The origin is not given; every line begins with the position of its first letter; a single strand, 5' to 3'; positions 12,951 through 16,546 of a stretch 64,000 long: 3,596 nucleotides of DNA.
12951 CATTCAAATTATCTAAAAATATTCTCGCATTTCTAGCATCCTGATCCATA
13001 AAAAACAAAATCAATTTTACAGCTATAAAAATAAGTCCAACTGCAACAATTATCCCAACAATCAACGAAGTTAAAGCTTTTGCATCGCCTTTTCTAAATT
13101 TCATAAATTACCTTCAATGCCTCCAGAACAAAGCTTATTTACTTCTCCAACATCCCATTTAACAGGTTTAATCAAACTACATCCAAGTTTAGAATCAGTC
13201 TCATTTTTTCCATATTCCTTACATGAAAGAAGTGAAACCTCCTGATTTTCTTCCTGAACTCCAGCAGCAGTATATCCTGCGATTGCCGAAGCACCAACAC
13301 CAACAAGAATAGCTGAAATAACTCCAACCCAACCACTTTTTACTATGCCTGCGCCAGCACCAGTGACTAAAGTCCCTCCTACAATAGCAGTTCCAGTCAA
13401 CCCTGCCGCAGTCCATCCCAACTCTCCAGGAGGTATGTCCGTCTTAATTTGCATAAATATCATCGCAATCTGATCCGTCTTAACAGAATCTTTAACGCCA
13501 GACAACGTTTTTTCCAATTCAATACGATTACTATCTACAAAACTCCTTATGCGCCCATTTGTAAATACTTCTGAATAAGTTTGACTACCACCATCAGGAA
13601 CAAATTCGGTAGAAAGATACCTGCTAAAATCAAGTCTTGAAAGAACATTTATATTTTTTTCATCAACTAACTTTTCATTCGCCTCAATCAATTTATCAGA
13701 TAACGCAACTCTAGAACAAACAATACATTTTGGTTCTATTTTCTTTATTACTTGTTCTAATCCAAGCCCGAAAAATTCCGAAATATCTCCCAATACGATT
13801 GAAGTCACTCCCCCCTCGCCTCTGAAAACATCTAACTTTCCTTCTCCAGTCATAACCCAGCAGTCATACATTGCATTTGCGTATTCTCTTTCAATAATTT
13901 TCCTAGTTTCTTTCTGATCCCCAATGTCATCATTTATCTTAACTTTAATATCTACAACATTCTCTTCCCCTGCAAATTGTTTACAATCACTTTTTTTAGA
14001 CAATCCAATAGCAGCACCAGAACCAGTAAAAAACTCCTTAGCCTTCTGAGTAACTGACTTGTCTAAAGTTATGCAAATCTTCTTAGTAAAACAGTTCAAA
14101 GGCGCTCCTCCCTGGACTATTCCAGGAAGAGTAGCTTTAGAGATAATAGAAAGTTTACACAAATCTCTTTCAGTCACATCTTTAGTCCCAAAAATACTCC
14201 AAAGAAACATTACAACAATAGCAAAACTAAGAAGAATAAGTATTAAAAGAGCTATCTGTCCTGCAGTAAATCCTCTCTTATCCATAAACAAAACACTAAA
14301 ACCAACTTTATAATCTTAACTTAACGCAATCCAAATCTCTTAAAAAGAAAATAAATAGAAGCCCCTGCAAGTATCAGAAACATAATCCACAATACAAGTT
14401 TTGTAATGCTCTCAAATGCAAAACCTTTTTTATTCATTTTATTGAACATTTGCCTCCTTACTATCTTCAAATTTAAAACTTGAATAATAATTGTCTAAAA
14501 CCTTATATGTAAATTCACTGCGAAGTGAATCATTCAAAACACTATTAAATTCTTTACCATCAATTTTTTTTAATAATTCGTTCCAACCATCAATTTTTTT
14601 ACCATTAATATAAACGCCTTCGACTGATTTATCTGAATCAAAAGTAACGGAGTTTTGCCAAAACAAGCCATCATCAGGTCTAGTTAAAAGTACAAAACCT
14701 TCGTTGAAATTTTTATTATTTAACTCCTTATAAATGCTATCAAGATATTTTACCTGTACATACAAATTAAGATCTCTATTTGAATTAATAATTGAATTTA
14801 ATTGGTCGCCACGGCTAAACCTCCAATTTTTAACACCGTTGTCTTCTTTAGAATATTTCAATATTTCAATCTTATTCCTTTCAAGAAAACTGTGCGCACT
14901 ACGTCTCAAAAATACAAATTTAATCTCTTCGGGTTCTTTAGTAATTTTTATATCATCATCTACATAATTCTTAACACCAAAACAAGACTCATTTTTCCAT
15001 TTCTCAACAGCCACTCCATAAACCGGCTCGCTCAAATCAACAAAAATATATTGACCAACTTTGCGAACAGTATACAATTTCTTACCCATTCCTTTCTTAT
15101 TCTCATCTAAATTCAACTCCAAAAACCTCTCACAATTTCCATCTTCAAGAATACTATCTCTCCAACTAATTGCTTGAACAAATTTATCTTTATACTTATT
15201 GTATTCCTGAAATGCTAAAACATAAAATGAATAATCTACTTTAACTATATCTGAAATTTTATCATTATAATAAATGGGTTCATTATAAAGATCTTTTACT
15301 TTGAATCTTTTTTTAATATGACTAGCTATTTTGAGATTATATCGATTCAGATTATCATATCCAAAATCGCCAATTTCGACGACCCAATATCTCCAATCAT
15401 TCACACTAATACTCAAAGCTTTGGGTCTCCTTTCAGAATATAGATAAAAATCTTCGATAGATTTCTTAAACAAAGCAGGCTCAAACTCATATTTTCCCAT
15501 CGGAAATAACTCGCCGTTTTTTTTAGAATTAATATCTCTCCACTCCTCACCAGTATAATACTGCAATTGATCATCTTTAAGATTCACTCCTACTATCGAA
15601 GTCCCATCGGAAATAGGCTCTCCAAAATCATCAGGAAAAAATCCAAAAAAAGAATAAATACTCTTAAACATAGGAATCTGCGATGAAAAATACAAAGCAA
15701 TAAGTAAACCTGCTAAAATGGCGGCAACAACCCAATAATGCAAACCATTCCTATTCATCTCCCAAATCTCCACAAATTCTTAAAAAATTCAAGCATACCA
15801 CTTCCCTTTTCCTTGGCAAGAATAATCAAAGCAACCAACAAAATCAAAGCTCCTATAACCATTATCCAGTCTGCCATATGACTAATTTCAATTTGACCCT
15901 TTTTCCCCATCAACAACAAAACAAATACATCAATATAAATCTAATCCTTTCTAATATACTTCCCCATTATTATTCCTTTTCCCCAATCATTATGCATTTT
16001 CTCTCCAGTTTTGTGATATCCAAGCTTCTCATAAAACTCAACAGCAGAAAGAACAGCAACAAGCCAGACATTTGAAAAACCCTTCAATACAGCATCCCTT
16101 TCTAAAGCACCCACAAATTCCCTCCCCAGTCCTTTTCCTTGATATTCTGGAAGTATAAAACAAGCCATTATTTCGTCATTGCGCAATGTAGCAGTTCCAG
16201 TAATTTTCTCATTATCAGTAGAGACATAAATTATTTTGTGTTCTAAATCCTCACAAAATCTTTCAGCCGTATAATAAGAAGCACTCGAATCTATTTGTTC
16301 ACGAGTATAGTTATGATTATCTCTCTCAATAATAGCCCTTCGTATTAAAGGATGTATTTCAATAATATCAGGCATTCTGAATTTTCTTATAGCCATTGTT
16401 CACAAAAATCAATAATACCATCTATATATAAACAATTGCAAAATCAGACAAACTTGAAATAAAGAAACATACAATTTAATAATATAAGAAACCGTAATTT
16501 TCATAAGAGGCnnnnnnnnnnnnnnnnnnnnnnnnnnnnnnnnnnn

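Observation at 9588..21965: Complete type IV pilus-like (Tad/Epd-type) filament locus with an unusually large and heterogeneous set of pilin-like genes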

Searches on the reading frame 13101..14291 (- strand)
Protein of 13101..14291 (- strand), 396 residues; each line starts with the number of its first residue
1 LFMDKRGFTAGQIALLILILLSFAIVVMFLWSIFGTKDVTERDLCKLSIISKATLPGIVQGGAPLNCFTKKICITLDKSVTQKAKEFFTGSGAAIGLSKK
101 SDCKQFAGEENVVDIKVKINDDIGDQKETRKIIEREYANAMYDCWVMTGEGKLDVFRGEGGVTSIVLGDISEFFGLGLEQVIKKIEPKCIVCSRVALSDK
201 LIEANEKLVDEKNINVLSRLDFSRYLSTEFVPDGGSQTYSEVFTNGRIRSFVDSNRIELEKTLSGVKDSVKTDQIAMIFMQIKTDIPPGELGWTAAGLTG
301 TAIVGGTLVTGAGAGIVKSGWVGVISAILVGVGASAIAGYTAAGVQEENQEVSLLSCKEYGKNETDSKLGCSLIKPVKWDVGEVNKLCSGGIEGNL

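Call 3: search_protein_families(library=pfam, proteins=[window:13101-14291:-], max_evalue=0.1)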
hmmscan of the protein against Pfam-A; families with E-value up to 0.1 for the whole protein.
window:13101-14291:- (396 aa): 0 families

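Call 4: search_protein_families(library=ncbifam, proteins=[window:13101-14291:-], max_evalue=0.1)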
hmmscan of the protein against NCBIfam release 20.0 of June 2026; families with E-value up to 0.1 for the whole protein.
window:13101-14291:- (396 aa): 0 families

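Call 51: find_homologous_proteins(query=window:13101-14291:-)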
Query window:13101-14291:- (396 aa): 58 proteins with E <= 0.001 among 8000 candidates.
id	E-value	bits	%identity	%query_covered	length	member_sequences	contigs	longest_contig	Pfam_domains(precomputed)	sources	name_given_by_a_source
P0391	1.9e-254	862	100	99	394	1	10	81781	-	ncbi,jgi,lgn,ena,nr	ncbi:hypothetical protein J4423_05100 [Candidatus Pacearchaeota archaeon]|nr:hypothetical protein [C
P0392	2.7e-106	374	52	96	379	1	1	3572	-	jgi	jgi:hypothetical protein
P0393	1.6e-100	355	47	99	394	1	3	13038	-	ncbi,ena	-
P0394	4.4e-98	347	49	96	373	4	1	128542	-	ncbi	-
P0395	2.0e-96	341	48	96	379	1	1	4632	-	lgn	-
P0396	4.1e-95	337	49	95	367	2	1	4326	-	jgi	jgi:hypothetical protein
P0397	1.2e-93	332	48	98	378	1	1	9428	-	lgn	-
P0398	2.4e-93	331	46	100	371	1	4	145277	-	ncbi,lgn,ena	-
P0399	2.8e-92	328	45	99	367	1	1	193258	-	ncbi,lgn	ncbi:MAG: hypothetical protein ACP5NS_02220 [Candidatus Pacearchaeota archaeon]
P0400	1.1e-89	319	43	99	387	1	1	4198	-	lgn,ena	-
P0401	4.1e-88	314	45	100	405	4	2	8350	-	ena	-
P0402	4.4e-87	311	45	99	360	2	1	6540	-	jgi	-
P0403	6.9e-81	290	42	97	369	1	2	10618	-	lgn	-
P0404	6.1e-76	274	38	99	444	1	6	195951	-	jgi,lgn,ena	jgi:hypothetical protein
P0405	5.9e-75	271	37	99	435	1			-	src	-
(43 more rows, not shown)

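Call 66: predict_structure(alignment_id=A4)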
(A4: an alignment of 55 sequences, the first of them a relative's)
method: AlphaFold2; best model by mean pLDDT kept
length: 394 residues; sequences in the alignment: 55
mean_pLDDT: 74.0   pTM: 0.73
mean pLDDT of the five models: 74.0, 72.9, 72.7, 69.7, 69.0
residues with pLDDT >= 90: 120; 70-90: 126; 50-70: 73; < 50: 75
segments of 3 or more residues with pLDDT < 50: 175-177, 250-266, 299-348
pLDDT, mean of each block of 10 residues (from residue 1): 74 96 91 65 88 81 90 91 77 67 91 96 97 95 89 67 54 53 82 95 96 92 91 87 66 37 48 90 65 57 35 41 41 34 47 69 71 89 88 83
secondary structure, 60 per line:
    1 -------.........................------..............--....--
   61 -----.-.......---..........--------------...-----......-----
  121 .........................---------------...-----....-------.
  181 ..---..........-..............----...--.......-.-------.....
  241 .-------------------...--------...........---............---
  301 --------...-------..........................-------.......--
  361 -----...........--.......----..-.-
elements in order: H8-32 H39-52 H55-58 E68-74 H78-87 E110-115 H121-145 E161-163 H169-172 E180-182 E186-195 H197-210 H220-226 H237-241 E272-282 H286-297 H319-344 E352-358 E366-376 H379-385

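Call 70: fold_search(model_id=the predicted structure, library=pdb)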
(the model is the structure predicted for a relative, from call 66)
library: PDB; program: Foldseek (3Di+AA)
matches with E <= 10: 118; with E <= 0.001: 0
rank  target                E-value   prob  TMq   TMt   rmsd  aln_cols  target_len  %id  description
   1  3sj5_B                6.0e-01  0.03  0.10  0.17  23.4       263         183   11  I5F Mutant Structure of T. Tengcongensis H-NOX (released 2011-07-20)
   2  3lai_C                6.4e-01  0.05  0.10  0.17  20.4       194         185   13  Structural insights into the molecular mechanism of H-NOX activation (released 2010-03-16)
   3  1xbn                  7.2e-01  0.04  0.10  0.16  20.2       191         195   12  Crystal structure of a bacterial nitric oxide sensor: an ortholog of mammalian soluble guanylate cyclase heme domain (released 2004-09-07)
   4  4it2_A                9.8e-01  0.04  0.09  0.17  19.6       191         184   12  Mn(III)-PPIX bound Tt H-NOX (released 2013-02-27)
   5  9oab_Fa               1.2e+00  0.06  0.11  0.21   7.6       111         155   10  C3 reconstruction of the thermophilic bacteriophage P74-26 Neck (released 2026-01-28)
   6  3sj5_A                1.5e+00  0.03  0.09  0.16  20.0       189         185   12  I5F Mutant Structure of T. Tengcongensis H-NOX (released 2011-07-20)
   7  7ter_A                1.7e+00  0.02  0.08  0.05  20.4       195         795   10  Cryo-EM structure of GluN1b-2B NMDAR in complex with Fab5 non-active2 conformation (released 2022-03-02)
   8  3m0b                  1.8e+00  0.03  0.10  0.18  19.5       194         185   12  Ru-Porphyrin Protein Scaffolds for Sensing O2 (released 2010-04-14)
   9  1oms_A                2.0e+00  0.06  0.11  0.27  11.9       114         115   12  Structure determination by MAD: E.coli Trigger Factor binding at the ribosomal exit tunnel. (released 2003-12-16)
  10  3lah_A                2.1e+00  0.02  0.09  0.16  19.5       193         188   12  Structural insights into the molecular mechanism of H-NOX activation (released 2010-03-16)
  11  3iqb                  2.3e+00  0.02  0.09  0.15  20.3       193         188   12  Tt I75F/L144F H-NOX (released 2010-01-19)
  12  1u56_B                2.4e+00  0.02  0.09  0.17  19.4       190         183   11  Crystal structure of an oxygen binding H-NOX domain related to soluble guanylate cyclases (Water-ligated, ferric form) (released 2004-08-31)
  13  9r2v_A                2.4e+00  0.02  0.10  0.18  15.2       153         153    5  De novo designed M16 protein fold (released 2025-05-14)
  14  2y3u                  2.6e+00  0.02  0.11  0.07  21.3       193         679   10  Crystal structure of apo collagenase G from Clostridium histolyticum at 2.55 Angstrom resolution (released 2011-09-28)
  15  7z5u                  2.7e+00  0.02  0.12  0.12  22.6       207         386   11  Crystal structure of the peptidase domain of collagenase G from Clostridium histolyticum in complex with a hydroxamate-b (released 2022-11-09)
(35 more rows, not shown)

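Call 99: fold_search(model_id=the predicted structure, library=viral)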
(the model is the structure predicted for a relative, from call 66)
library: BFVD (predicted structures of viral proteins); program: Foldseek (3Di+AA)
matches with E <= 10: 288; with E <= 0.001: 0
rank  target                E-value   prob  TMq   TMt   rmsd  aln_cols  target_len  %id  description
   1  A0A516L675            3.5e-01  0.12  0.13  0.23  10.3       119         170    7  (no name in the UniProt tables at hand)
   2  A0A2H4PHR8            3.7e-01  0.13  0.11  0.29  14.3       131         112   14  (no name in the UniProt tables at hand)
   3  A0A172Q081            3.7e-01  0.10  0.11  0.19  13.0       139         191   11  Uncharacterized protein [Acinetobacter phage vB_AbaM_ME3]
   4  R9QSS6                4.2e-01  0.15  0.11  0.23   7.2       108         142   12  Uncharacterized protein [Haloarcula sinaiiensis tailed virus 1]
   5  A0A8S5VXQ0            5.0e-01  0.11  0.10  0.13   8.0       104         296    9  (no name in the UniProt tables at hand)
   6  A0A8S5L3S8            5.0e-01  0.03  0.08  0.08  29.7       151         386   13  Maturation protein [ssRNA phage SRR5208570_4]
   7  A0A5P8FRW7            6.0e-01  0.06  0.09  0.16   9.1       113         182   11  Minor tail protein [Klebsiella phage KL]
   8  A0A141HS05            6.3e-01  0.11  0.14  0.29   9.3       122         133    8  (no name in the UniProt tables at hand)
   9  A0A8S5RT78            7.1e-01  0.08  0.11  0.20   7.3       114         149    3  Uncharacterized protein [Caudovirales sp. gcode 4]
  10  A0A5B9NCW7            7.6e-01  0.07  0.08  0.26  13.7       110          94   12  (no name in the UniProt tables at hand)
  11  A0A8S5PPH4            7.6e-01  0.07  0.10  0.24   7.1       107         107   10  Tail component [Siphoviridae sp. ct8NQ14]
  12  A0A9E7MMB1            7.6e-01  0.06  0.10  0.26  14.4       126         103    9  (no name in the UniProt tables at hand)
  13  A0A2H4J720            8.1e-01  0.11  0.13  0.32   8.7       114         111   12  Uncharacterized protein [uncultured Caudovirales phage]
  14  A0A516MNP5            8.6e-01  0.07  0.10  0.10   9.6       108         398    8  (no name in the UniProt tables at hand)
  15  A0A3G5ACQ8            9.1e-01  0.07  0.11  0.18   8.4       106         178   11  Uncharacterized protein [Satyrvirus sp.]
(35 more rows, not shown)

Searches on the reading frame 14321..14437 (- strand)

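Call 55: search_protein_families(library=pfam, proteins=[window:14321-14437:-], max_evalue=1)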
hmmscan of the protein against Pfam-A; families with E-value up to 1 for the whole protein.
window:14321-14437:- (38 aa): 2 families
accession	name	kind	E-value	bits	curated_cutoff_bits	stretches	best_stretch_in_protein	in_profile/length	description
PF13253.11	DUF4044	-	0.0012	18.8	21.8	1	8-28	8-28/33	Protein of unknown function (DUF4044)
PF11119.13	DUF2633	-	0.046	14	25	1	9-30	9-30/43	Protein of unknown function (DUF2633)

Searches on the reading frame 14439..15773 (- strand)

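Call 3: search_protein_families(library=pfam, proteins=[window:14439-15773:-], max_evalue=0.1)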
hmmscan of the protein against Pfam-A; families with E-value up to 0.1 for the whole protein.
window:14439-15773:- (444 aa): 1 family
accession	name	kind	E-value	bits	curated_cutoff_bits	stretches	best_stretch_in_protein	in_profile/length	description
PF14302.11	DUF4377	-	0.095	13.1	25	0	125-151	26-52/75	Domain of unknown function (DUF4377)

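Call 4: search_protein_families(library=ncbifam, proteins=[window:14439-15773:-], max_evalue=0.1)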
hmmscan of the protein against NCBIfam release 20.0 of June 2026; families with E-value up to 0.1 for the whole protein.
window:14439-15773:- (444 aa): 0 families

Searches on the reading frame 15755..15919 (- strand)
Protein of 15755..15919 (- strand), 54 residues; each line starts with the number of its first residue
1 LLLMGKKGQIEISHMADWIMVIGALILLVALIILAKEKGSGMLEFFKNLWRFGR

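Call 55: search_protein_families(library=pfam, proteins=[window:15755-15919:-], max_evalue=1)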
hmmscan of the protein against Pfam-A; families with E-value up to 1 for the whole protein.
window:15755-15919:- (54 aa): 1 family
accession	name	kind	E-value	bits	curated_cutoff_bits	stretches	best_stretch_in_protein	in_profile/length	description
PF04530.17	Viral_Beta_CD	-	0.017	15.9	23.4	1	15-49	56-90/123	Viral Beta C/D like family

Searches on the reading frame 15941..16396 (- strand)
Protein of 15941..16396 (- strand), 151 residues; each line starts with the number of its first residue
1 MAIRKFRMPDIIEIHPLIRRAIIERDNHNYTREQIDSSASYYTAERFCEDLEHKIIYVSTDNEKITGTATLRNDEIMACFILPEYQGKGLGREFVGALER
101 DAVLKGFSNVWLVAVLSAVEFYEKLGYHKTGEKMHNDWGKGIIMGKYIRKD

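Call 21: search_protein_families(library=pfam, proteins=[window:15941-16396:-], max_evalue=0.1)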
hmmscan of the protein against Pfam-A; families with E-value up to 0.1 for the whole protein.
window:15941-16396:- (151 aa): 6 families
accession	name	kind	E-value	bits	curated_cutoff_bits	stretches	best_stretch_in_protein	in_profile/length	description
PF13673.13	Acetyltransf_10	-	2.1e-15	57.3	23.6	1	29-145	4-125/128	Acetyltransferase (GNAT) domain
PF00583.31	Acetyltransf_1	-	8.5e-12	45.8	20.7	1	43-127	23-116/116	Acetyltransferase (GNAT) family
PF13508.13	Acetyltransf_7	-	1e-10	42.3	27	1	53-128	2-83/84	Acetyltransferase (GNAT) domain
PF08445.16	FR47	-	7.5e-06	26.3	22.1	1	63-131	11-81/86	FR47-like protein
PF13420.13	Acetyltransf_4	-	0.00018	22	24.3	1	20-132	13-139/155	Acetyltransferase (GNAT) domain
PF13527.13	Acetyltransf_9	-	0.00059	20.3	25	0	82-128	81-125/127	Acetyltransferase (GNAT) domain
